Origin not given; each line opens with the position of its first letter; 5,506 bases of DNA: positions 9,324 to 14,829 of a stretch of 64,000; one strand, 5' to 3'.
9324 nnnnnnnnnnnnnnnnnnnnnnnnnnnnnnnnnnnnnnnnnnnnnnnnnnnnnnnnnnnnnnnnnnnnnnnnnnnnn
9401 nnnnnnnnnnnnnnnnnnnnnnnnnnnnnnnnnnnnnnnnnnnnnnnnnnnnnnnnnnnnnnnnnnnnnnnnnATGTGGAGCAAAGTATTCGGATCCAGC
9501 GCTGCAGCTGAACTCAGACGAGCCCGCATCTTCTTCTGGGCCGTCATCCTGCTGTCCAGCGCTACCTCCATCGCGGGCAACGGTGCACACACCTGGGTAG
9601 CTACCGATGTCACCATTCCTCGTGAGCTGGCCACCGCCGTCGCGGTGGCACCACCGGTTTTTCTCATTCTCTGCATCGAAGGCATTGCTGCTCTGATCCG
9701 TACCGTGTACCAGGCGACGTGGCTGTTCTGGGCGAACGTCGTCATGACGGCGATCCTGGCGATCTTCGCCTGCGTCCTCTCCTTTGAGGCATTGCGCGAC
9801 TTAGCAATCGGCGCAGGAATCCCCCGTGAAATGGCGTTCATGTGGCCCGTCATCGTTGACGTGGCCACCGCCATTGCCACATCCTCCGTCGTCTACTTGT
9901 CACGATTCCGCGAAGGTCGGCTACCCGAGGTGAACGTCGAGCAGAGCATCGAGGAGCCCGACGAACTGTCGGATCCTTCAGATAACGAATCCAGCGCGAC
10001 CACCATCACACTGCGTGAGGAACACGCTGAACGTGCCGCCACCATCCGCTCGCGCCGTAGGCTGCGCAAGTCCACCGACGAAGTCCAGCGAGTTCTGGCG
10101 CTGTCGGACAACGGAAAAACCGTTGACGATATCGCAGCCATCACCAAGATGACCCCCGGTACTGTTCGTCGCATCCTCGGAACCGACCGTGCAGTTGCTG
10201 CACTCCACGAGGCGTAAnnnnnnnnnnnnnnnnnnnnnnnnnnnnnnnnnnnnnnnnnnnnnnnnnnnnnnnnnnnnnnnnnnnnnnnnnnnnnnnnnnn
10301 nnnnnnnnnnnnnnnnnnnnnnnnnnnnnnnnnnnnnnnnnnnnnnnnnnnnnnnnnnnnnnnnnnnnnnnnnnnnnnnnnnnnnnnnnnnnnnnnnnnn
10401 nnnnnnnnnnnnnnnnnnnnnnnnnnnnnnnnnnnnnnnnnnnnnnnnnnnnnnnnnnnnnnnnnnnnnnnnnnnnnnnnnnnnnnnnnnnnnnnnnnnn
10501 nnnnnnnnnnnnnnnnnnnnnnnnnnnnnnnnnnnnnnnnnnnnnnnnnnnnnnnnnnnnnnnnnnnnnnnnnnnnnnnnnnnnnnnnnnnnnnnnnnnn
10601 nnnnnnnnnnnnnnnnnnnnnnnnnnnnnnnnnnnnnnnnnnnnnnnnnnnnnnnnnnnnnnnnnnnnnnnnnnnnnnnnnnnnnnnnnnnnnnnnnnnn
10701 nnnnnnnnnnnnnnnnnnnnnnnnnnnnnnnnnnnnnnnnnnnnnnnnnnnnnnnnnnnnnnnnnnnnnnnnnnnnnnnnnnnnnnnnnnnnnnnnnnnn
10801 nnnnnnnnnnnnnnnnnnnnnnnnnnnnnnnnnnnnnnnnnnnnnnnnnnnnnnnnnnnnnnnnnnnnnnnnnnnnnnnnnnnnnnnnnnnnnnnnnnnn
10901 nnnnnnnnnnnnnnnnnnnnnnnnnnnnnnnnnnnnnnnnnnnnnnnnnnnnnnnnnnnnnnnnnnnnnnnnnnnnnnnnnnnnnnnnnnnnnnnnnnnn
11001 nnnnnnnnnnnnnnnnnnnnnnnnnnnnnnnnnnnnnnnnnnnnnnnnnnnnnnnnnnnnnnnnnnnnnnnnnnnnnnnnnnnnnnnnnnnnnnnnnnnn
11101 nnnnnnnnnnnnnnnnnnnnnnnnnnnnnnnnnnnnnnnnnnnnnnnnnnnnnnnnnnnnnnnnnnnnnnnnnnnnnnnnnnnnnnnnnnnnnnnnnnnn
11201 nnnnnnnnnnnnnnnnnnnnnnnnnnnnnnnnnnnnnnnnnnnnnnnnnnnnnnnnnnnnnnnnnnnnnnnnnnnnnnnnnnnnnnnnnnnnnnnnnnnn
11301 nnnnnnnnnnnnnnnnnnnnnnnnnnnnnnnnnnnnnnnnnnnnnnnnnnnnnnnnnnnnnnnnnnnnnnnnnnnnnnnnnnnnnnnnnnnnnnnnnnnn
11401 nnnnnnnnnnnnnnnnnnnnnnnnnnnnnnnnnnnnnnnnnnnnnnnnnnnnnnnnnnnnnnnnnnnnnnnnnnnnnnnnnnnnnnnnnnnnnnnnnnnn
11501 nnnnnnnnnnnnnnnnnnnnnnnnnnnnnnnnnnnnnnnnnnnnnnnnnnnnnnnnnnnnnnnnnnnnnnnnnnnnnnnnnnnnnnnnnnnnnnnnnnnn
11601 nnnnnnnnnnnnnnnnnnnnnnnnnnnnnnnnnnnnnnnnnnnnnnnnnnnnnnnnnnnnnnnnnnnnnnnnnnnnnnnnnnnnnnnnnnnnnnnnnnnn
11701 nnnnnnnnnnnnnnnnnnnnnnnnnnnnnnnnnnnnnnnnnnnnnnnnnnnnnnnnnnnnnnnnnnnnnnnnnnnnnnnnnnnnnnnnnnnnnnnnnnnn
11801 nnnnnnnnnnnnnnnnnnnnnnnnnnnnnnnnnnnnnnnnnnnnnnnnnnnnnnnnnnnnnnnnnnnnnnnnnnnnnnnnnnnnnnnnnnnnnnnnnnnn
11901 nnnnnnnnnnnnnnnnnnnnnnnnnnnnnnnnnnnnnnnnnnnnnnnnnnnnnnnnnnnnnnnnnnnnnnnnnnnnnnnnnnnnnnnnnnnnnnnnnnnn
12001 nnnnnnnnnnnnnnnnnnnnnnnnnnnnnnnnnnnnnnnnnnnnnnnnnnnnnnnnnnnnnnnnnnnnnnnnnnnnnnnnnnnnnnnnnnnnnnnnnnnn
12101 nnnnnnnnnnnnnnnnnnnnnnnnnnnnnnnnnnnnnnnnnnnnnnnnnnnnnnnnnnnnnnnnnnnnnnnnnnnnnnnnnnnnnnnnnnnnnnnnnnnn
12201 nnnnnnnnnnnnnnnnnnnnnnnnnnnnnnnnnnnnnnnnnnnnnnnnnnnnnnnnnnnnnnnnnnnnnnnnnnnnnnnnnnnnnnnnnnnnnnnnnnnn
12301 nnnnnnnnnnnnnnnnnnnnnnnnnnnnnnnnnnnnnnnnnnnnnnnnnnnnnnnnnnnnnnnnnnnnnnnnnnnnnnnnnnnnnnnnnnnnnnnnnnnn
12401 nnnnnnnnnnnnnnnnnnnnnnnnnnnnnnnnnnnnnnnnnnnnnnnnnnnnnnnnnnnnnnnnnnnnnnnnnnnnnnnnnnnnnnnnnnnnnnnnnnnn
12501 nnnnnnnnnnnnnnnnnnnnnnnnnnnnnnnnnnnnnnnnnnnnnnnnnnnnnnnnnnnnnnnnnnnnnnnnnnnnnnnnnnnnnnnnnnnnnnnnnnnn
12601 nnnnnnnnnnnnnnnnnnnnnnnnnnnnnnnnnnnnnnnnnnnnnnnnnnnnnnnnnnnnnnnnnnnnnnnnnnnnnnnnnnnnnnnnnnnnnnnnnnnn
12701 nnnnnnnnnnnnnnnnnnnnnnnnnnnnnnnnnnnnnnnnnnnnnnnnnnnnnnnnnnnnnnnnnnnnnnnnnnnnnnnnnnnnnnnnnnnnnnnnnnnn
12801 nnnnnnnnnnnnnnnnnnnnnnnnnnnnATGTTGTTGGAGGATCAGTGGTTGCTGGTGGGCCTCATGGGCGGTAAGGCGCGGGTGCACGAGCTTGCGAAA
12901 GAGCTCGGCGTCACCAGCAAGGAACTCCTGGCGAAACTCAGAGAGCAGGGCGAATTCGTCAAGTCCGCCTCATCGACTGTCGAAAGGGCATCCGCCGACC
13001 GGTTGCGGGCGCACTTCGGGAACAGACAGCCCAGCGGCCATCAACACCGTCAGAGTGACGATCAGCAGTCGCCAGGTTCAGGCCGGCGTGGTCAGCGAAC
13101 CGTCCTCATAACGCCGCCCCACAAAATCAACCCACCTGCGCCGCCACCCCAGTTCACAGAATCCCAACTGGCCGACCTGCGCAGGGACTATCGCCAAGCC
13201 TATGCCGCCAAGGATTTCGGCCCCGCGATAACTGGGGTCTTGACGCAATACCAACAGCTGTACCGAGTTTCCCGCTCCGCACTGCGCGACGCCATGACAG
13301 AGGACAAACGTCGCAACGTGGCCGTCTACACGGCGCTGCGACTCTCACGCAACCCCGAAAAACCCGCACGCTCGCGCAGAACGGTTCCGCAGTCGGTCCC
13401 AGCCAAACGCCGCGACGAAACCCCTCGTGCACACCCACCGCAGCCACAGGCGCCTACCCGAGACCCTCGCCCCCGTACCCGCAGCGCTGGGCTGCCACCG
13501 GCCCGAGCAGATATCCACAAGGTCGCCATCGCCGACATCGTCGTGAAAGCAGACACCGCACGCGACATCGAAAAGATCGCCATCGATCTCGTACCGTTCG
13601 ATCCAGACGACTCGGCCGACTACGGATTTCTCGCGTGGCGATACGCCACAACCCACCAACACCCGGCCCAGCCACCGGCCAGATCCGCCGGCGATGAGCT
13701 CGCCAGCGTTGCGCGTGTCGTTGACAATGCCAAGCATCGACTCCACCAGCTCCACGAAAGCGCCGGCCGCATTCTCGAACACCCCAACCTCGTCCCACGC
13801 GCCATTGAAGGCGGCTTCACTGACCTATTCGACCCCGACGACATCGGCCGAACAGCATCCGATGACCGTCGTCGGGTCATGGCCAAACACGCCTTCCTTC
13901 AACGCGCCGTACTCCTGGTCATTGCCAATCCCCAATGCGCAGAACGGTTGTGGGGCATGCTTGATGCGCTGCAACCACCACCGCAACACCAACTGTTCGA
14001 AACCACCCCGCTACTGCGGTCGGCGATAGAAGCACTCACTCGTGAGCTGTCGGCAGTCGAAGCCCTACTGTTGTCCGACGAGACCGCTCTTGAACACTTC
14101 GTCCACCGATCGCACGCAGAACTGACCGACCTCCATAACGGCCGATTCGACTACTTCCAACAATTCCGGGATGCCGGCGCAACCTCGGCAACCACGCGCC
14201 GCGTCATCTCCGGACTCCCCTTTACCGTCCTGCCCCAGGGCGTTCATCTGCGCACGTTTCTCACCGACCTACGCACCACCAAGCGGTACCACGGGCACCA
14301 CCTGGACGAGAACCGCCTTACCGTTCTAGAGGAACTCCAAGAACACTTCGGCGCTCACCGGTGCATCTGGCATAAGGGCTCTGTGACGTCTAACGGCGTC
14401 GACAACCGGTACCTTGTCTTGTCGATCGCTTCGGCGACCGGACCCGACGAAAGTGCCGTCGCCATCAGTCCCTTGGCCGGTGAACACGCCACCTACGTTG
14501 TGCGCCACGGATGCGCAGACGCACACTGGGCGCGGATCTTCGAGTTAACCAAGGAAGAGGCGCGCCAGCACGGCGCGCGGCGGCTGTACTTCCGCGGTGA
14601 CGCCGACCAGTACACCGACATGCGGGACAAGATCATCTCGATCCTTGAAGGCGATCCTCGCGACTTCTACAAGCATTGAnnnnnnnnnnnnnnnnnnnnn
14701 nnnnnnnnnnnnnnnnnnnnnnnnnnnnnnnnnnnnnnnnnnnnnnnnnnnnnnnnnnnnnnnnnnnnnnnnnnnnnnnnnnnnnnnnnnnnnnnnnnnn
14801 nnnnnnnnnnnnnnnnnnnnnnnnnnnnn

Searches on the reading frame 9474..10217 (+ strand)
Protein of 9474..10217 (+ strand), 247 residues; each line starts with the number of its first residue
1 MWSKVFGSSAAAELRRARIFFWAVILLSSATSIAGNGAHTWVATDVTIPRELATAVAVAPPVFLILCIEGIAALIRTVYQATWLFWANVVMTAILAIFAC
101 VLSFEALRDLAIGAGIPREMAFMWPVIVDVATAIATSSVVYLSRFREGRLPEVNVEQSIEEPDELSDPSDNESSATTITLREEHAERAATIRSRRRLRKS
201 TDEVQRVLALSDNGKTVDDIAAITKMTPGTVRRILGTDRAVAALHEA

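Call 85: search_protein_families(library=pfam, proteins=[window:9474-10217:+], max_evalue=0.001)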
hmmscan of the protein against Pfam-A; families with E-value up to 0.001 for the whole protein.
window:9474-10217:+ (247 aa): 2 families
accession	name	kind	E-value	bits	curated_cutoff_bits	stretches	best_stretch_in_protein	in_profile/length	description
PF10935.13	DUF2637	-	2.5e-09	37.7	22.8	1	86-145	1-60/161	Protein of unknown function (DUF2637)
PF13384.12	HTH_23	-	0.0005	20.3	24.6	0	202-235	5-38/50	Homeodomain-like domain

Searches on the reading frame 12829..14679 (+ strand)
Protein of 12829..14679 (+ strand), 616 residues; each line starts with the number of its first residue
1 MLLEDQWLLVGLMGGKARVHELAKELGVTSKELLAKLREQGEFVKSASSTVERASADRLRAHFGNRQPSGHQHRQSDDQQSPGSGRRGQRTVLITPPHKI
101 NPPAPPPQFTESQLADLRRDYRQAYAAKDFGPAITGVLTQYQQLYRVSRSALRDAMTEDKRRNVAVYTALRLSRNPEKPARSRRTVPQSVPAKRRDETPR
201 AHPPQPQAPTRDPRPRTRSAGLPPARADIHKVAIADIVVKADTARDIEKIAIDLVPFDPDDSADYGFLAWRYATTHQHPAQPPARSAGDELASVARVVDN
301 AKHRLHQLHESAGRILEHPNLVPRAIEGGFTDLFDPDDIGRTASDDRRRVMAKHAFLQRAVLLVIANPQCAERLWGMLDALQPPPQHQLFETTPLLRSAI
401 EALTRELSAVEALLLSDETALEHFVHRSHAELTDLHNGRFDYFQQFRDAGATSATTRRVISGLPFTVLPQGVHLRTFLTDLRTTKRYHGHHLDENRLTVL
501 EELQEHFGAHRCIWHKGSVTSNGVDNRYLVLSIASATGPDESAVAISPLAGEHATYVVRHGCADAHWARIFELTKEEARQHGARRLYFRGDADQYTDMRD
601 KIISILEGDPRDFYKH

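Call 9: search_protein_families(library=pfam, proteins=[window:12829-14679:+], max_evalue=0.001)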
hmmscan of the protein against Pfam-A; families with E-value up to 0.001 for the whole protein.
window:12829-14679:+ (616 aa): 1 family
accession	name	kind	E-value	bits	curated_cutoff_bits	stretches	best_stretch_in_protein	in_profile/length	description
PF04760.21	IF2_N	-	7.8e-14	51.6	25.3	1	16-64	3-51/53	Translation initiation factor IF-2, N-terminal region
